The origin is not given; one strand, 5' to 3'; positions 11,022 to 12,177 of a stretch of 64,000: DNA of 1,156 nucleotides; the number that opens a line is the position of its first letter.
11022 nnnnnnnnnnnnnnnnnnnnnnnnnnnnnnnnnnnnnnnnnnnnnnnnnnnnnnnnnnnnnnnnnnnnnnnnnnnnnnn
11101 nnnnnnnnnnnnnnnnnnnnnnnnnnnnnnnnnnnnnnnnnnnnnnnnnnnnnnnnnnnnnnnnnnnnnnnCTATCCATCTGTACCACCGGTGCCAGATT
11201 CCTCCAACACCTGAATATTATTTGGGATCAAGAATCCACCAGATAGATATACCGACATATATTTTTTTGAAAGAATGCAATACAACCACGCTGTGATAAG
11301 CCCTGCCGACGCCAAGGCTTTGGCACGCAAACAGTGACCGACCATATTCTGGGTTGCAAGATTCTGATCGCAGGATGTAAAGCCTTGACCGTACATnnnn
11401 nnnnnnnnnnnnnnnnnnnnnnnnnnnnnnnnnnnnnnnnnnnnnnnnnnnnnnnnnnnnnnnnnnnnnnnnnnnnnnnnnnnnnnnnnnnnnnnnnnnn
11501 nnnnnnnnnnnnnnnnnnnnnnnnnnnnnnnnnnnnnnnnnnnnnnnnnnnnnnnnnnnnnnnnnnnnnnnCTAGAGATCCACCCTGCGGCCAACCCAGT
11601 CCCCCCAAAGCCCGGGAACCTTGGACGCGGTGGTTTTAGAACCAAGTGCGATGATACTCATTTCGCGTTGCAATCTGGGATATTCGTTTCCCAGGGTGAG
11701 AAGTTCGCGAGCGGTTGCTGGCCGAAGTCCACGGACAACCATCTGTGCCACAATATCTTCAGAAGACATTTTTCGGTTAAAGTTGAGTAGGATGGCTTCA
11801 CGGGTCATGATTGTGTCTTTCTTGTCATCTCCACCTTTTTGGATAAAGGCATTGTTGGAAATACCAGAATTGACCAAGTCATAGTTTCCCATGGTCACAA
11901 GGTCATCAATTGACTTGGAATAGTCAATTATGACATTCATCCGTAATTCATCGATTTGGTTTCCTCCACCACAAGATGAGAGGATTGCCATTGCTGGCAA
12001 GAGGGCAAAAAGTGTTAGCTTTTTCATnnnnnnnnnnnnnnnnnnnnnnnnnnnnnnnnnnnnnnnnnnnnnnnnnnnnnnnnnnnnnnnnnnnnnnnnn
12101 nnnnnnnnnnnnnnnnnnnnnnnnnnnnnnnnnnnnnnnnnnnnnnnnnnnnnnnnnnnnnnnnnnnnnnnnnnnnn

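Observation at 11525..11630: Target gene stop codon lies in the middle of the variable repeat at a template-adenine position (possible DGR-toggled C-terminal extension)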

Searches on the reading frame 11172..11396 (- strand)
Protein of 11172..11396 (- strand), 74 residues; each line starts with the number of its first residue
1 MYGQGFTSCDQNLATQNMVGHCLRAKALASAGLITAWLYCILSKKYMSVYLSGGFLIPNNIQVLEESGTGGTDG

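Call 9: search_protein_families(library=pfam, proteins=[window:11172-11396:-], max_evalue=1)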
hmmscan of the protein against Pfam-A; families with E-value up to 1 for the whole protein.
window:11172-11396:- (74 aa): 0 families

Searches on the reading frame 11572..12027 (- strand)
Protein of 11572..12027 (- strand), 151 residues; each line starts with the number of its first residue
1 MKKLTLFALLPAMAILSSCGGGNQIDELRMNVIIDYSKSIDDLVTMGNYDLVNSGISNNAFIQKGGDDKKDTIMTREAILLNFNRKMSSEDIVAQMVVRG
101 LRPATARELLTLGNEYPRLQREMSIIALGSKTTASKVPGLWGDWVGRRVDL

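Call 10: find_encoding_contigs(protein=window:11572-12027:-, flank=10000, max_places=10)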
Protein window:11572-12027:- (151 aa): 4 contigs read that carry it; 2 places shown.
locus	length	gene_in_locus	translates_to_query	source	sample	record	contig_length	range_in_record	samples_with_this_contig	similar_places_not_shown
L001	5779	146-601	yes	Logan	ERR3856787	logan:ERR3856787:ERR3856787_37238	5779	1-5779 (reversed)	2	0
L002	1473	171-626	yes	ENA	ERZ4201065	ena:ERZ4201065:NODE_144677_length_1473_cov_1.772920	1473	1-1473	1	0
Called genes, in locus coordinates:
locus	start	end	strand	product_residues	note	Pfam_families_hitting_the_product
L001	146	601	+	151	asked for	-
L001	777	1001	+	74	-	-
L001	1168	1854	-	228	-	PF20260:PUA_4, PF04452:Methyltrans_RNA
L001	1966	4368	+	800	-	-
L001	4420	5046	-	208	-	PF21176:RecR_HhH, PF01751:Toprim (weak), PF13662:Toprim_4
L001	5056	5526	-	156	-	PF00583:Acetyltransf_1, PF13508:Acetyltransf_7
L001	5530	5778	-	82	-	?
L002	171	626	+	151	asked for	-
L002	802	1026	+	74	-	-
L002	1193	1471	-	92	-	?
